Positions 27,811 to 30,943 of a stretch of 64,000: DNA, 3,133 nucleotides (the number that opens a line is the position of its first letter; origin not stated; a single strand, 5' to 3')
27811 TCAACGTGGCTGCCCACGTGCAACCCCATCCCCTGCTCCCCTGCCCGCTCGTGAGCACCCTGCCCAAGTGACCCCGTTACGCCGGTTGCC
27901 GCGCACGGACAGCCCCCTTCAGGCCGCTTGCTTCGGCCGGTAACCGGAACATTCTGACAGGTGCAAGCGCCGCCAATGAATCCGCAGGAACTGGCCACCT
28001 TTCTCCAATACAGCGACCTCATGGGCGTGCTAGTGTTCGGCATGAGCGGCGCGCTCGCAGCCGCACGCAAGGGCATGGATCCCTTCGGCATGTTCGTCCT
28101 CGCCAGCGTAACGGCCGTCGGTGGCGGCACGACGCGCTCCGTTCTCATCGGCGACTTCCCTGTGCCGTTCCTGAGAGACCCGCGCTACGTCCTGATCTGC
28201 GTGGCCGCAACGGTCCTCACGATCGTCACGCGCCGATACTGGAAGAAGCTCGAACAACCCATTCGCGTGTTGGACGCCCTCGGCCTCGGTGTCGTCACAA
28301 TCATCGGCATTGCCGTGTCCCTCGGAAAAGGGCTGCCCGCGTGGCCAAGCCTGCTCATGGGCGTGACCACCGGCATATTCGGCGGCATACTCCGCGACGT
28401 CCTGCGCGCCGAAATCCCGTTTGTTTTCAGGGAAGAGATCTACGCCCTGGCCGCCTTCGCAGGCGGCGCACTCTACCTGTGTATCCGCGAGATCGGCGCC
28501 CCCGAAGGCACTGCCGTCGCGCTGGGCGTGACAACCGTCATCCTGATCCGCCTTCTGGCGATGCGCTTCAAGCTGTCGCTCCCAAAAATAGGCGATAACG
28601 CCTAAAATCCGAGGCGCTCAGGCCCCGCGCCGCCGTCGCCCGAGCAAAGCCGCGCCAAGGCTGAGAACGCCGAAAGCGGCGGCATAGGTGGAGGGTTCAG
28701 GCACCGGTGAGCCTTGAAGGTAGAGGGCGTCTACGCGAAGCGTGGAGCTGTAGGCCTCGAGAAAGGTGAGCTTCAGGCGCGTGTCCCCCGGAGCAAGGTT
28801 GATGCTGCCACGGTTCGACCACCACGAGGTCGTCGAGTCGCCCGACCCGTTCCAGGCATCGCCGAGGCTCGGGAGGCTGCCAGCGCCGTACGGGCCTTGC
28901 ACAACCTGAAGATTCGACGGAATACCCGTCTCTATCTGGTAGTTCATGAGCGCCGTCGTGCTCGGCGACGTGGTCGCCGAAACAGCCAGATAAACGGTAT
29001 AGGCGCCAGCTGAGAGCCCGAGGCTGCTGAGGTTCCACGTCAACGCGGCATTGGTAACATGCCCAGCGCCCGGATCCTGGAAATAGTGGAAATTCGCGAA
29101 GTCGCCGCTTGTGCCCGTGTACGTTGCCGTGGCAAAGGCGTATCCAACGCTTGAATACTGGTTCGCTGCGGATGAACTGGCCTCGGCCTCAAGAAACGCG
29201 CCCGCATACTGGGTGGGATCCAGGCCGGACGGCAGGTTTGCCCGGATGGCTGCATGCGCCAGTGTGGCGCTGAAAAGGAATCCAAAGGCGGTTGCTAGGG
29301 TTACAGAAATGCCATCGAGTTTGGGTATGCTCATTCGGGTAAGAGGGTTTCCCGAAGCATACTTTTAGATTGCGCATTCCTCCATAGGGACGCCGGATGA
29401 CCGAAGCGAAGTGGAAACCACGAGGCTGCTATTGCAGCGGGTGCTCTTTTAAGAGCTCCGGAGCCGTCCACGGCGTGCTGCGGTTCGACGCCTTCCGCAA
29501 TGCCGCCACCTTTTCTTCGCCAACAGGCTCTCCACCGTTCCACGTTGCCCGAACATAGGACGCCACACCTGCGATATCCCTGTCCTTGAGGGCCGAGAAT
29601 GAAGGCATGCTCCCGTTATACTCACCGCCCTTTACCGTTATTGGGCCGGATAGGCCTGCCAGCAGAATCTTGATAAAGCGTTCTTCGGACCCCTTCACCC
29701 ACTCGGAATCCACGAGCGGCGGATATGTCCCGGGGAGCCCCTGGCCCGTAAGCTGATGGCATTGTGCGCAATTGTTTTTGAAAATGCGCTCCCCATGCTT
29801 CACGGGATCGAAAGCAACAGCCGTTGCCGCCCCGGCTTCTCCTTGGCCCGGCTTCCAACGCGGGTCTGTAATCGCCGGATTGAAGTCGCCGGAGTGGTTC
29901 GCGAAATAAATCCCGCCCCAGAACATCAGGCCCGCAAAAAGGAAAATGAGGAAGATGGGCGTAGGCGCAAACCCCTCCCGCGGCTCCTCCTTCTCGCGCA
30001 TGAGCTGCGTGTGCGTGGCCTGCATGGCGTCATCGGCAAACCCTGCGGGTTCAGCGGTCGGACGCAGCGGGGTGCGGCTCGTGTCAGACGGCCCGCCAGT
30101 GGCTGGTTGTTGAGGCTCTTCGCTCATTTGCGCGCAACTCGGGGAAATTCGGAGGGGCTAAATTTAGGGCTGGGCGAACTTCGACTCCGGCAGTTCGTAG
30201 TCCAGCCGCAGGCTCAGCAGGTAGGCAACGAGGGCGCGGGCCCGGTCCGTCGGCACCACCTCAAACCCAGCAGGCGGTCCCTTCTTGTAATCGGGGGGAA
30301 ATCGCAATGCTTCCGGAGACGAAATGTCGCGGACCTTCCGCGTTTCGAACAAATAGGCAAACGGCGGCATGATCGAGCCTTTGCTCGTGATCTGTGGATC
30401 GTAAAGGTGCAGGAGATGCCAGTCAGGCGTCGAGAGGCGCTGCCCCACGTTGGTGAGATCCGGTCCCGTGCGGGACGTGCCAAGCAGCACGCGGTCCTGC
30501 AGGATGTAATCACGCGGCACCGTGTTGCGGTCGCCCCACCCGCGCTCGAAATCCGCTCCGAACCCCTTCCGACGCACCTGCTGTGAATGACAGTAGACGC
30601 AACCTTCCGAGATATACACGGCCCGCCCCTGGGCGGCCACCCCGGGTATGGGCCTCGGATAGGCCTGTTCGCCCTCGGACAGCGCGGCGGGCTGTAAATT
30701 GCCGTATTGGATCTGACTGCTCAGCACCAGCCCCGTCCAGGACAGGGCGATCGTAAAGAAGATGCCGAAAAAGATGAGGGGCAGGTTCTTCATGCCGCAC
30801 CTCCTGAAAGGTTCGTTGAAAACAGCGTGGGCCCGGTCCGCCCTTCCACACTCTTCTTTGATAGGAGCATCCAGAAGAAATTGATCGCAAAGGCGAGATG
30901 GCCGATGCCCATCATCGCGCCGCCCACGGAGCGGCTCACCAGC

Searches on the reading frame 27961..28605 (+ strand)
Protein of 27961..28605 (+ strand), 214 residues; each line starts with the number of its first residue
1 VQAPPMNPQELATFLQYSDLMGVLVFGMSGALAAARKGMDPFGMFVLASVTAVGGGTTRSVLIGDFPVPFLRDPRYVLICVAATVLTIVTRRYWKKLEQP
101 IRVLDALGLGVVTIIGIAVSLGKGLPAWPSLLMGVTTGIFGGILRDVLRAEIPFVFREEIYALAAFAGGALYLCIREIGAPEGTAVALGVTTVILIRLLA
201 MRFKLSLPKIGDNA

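Call 23: search_protein_families(library=pfam, proteins=[window:27961-28605:+], max_evalue=0.01)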
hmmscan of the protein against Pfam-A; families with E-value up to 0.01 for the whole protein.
window:27961-28605:+ (214 aa): 1 family
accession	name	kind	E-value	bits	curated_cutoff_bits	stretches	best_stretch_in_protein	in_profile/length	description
PF03458.18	Gly_transporter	-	3.2e-41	139.5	23.5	2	17-91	2-77/78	Glycine transporter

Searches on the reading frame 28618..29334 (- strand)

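Call 23: search_protein_families(library=pfam, proteins=[window:28618-29334:-], max_evalue=0.01)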
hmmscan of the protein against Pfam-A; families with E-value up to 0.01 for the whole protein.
window:28618-29334:- (238 aa): 1 family
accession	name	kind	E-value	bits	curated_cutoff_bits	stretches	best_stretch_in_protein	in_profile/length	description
PF07589.16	PEP-CTERM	-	0.0022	18.4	20.7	1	210-235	1-24/24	PEP-CTERM motif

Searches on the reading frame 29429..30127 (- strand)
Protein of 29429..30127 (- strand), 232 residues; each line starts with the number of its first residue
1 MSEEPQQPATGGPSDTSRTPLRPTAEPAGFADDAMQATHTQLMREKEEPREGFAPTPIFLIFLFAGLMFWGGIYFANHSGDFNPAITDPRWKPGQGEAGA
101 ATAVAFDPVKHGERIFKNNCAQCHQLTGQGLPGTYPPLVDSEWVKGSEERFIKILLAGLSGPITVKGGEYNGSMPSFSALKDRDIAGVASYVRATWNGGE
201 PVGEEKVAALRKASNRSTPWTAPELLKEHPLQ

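Call 23: search_protein_families(library=pfam, proteins=[window:29429-30127:-], max_evalue=0.01)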
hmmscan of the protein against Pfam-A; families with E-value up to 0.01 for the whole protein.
window:29429-30127:- (232 aa): 3 families
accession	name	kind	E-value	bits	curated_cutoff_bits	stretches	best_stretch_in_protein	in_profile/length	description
PF00034.26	Cytochrom_C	-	3e-13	51.3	21.3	1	110-196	2-90/90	Cytochrome c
PF13442.11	Cytochrome_CBB3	-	7.2e-11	42.7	27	1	109-192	3-68/68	Cytochrome C oxidase, cbb3-type, subunit III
PF14495.11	Cytochrom_C550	-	0.0011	19.2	27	1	97-125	14-42/136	Cytochrome c-550 domain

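Call 28: search_solved_structures(query=window:29429-30127:-, max_evalue=0.01, show_alignments=1)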
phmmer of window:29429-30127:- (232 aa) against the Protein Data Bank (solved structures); distinct sequences matched with E-value up to 0.01: 41.
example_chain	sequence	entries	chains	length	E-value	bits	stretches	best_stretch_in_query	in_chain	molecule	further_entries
2zoo_A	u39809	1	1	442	9.4e-21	78.1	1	107-212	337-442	Probable nitrite reductase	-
3zbm_A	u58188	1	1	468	7.8e-20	75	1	100-211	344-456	COPPER-CONTAINING NITRITE REDUCTASE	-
3ziy_A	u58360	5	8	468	7.8e-20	75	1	100-211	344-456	COPPER-CONTAINING NITRITE REDUCTASE | Nitrite reductase, copper-containing | Nitrite reductase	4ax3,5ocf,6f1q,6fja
9fom_A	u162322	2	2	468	7.8e-20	75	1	100-211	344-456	Copper-containing nitrite reductase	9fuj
7r2u_A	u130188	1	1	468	7.8e-20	75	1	100-211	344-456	Copper-containing nitrite reductase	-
2yqb_A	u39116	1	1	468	7.9e-20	75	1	100-211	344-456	COPPER-CONTAINING NITRITE REDUCTASE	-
5obo_A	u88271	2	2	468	8e-20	75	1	100-211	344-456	Nitrite reductase, copper-containing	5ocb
7qq2_A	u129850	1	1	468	8.5e-20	74.9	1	100-211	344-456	Copper-containing nitrite reductase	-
6qq1_A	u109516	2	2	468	8.9e-20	74.9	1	100-211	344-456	Copper-containing nitrite reductase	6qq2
6qpz_A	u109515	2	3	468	9.1e-20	74.8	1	100-211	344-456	Copper-containing nitrite reductase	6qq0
6qpv_A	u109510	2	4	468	9.1e-20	74.8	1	100-211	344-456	Copper-containing nitrite reductase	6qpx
9fui_A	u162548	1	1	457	1.1e-19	74.6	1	100-210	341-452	Copper-containing nitrite reductase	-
8qgf_A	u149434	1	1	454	1.3e-19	74.4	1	100-209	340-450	Copper-containing nitrite reductase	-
9fuh_A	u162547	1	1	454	1.3e-19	74.4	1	100-209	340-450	Copper-containing nitrite reductase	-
9fuk_A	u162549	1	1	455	1.3e-19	74.4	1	100-209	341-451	Copper-containing nitrite reductase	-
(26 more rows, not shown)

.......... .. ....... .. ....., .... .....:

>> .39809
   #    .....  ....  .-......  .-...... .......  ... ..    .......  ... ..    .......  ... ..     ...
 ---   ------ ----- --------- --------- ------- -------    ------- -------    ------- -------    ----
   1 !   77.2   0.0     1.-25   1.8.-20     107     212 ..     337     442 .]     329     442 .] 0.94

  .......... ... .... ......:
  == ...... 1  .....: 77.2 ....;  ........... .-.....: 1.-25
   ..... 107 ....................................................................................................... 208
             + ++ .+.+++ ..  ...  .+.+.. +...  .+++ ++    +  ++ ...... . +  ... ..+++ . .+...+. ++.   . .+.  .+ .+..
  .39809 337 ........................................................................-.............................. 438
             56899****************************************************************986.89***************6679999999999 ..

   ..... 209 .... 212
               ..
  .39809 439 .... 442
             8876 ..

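Call 71: search_protein_families(library=ncbifam, proteins=[window:29429-30127:-], max_evalue=5)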
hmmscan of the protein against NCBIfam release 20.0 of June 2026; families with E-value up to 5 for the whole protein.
window:29429-30127:- (232 aa): 12 families
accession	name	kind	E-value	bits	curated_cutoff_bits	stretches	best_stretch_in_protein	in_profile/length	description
TIGR00782.1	ccoP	equivalog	2.1e-12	46.9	179.95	1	111-206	109-202/285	cytochrome-c oxidase, cbb3-type subunit III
NF045930.1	Cytc6PetJCyano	equivalog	1.3e-06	28.3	135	2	101-125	21-44/110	cytochrome c6 PetJ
NF050122.1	bc1_QcrC_actin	exception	3e-05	23.5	200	1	108-134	135-164/253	cytochrome bc1 complex diheme cytochrome c subunit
NF052248.1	SorU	equivalog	0.0011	19.2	100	1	119-192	12-72/72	SorU family sulfite dehydrogenase c-type cytochrome subunit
NF011054.0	PRK14486.1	equivalog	0.0014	18.2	447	1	105-194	211-289/294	putative bifunctional cbb3-type cytochrome c oxidase subunit II/cytochrome c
TIGR03045.1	PS_II_C550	equivalog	0.0019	17.9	177.75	1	98-125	40-67/159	photosystem II cytochrome c-550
TIGR02603.1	CxxCH_TIGR02603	domain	0.0054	16.7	68.15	1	109-142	3-35/134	putative heme-binding domain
NF045774.1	cytochro_C551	exception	0.0087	16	118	1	110-159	40-86/110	cytochrome c551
NF040606.1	CytoC_perox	subfamily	0.0088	15.3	150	1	100-127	289-316/524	di-heme-cytochrome C peroxidase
NF045773.1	cytochro_C550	exception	0.011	15.7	125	1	106-158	46-95/118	cytochrome c550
TIGR04494.1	c550_PedF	equivalog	0.039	13.9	122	1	109-158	51-99/133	cytochrome c-550 PedF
TIGR03872.1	cytochrome_MoxG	equivalog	0.15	12.2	147.8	1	108-195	43-121/133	cytochrome c(L), periplasmic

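Call 72: search_protein_families(library=pfam, proteins=[window:29429-30127:-], max_evalue=5)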
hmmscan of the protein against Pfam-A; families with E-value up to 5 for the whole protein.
window:29429-30127:- (232 aa): 4 families
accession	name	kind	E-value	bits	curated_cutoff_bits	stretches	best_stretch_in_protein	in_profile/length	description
PF00034.26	Cytochrom_C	-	3e-13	51.3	21.3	1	110-196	2-90/90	Cytochrome c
PF13442.11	Cytochrome_CBB3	-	7.2e-11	42.7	27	1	109-192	3-68/68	Cytochrome C oxidase, cbb3-type, subunit III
PF14495.11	Cytochrom_C550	-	0.0011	19.2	27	1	97-125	14-42/136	Cytochrome c-550 domain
PF18509.6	MCR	-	0.11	12.5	30.4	1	119-129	19-29/30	Magnetochrome domain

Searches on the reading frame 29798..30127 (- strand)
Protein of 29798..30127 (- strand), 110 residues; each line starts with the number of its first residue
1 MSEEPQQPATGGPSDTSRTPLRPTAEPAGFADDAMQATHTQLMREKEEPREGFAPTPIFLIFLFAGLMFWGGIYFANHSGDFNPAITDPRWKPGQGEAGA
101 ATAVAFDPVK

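Call 84: search_solved_structures(query=A6, max_evalue=10, show_alignments=3)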
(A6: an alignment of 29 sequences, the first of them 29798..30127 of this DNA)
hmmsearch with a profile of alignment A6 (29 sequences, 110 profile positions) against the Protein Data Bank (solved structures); distinct sequences matched with E-value up to 10: 1.
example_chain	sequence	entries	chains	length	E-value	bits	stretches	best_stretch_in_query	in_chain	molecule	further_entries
9iho_O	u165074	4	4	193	0.62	13.3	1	38-89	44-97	NUXM subunit of mitochondrial NADH:ubiquinone oxidoreductase (Complex I)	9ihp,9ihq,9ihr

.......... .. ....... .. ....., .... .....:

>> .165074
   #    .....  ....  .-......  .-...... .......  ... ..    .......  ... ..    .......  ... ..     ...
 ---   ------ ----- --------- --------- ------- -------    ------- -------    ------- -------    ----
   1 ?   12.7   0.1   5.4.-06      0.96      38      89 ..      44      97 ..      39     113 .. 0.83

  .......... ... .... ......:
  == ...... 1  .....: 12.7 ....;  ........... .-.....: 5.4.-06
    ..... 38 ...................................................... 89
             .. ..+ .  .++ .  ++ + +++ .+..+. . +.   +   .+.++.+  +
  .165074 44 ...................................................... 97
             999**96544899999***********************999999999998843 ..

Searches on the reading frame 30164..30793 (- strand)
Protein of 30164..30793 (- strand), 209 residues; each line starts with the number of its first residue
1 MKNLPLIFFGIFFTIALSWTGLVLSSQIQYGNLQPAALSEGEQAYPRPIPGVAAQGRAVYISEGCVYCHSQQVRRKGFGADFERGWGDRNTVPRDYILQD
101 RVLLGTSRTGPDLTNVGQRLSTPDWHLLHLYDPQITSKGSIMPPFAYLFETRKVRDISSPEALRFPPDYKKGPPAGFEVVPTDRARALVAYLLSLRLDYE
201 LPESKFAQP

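Call 4: search_protein_families(library=pfam, proteins=[window:30164-30793:-], max_evalue=0.01)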
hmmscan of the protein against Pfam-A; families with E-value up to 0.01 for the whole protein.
window:30164-30793:- (209 aa): 1 family
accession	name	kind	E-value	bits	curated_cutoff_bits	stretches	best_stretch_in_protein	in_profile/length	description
PF02433.20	FixO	-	3.7e-24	85.9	29.6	1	47-152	44-144/219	Cytochrome C oxidase, mono-heme subunit/FixO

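Call 5: search_protein_families(library=ncbifam, proteins=[window:30164-30793:-], max_evalue=0.01)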
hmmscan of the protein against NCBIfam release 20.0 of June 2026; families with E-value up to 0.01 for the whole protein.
window:30164-30793:- (209 aa): 5 families
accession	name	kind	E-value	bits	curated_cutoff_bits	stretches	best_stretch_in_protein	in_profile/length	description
NF011055.0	PRK14487.1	subfamily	1.1e-25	90.4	218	1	8-200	16-203/212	cbb3-type cytochrome c oxidase subunit II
NF011053.0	PRK14485.1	subfamily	4.5e-22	78.1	1080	1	51-153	537-634/716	putative bifunctional cbb3-type cytochrome c oxidase subunit I/II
TIGR00781.1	ccoO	equivalog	2e-21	76.8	200.65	1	47-154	44-146/232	cytochrome-c oxidase, cbb3-type subunit II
NF011054.0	PRK14486.1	equivalog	4.3e-18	65.8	447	1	48-195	46-186/294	putative bifunctional cbb3-type cytochrome c oxidase subunit II/cytochrome c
TIGR04485.1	thiosulf_SoxX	equivalog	3.4e-06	27.7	61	1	109-193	21-76/78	sulfur oxidation c-type cytochrome SoxX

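Call 29: search_solved_structures(query=window:30164-30793:-, max_evalue=0.01, show_alignments=1)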
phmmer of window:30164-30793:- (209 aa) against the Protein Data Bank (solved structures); distinct sequences matched with E-value up to 0.01: 5.
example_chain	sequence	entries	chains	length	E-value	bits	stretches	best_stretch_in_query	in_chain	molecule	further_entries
8smr_F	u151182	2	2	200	2.1e-18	69.8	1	9-157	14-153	Cbb3-type Cytochrome C oxidase subunit II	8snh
9g6b_B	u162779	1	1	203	7.2e-18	68.1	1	39-164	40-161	Cbb3-type cytochrome c oxidase subunit II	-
3mk7_B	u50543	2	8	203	1.3e-17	67.2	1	46-158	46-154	Cytochrome c oxidase, cbb3-type, subunit O | Cbb3-type cytochrome c oxidase subunit II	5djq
9g83_u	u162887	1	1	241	7.8e-16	61.4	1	46-154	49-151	Cytochrome c oxidase, cbb3-type, subunit II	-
6xkw_o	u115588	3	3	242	4.6e-14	55.6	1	47-150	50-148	Cytochrome c oxidase, Cbb3-type, subunit II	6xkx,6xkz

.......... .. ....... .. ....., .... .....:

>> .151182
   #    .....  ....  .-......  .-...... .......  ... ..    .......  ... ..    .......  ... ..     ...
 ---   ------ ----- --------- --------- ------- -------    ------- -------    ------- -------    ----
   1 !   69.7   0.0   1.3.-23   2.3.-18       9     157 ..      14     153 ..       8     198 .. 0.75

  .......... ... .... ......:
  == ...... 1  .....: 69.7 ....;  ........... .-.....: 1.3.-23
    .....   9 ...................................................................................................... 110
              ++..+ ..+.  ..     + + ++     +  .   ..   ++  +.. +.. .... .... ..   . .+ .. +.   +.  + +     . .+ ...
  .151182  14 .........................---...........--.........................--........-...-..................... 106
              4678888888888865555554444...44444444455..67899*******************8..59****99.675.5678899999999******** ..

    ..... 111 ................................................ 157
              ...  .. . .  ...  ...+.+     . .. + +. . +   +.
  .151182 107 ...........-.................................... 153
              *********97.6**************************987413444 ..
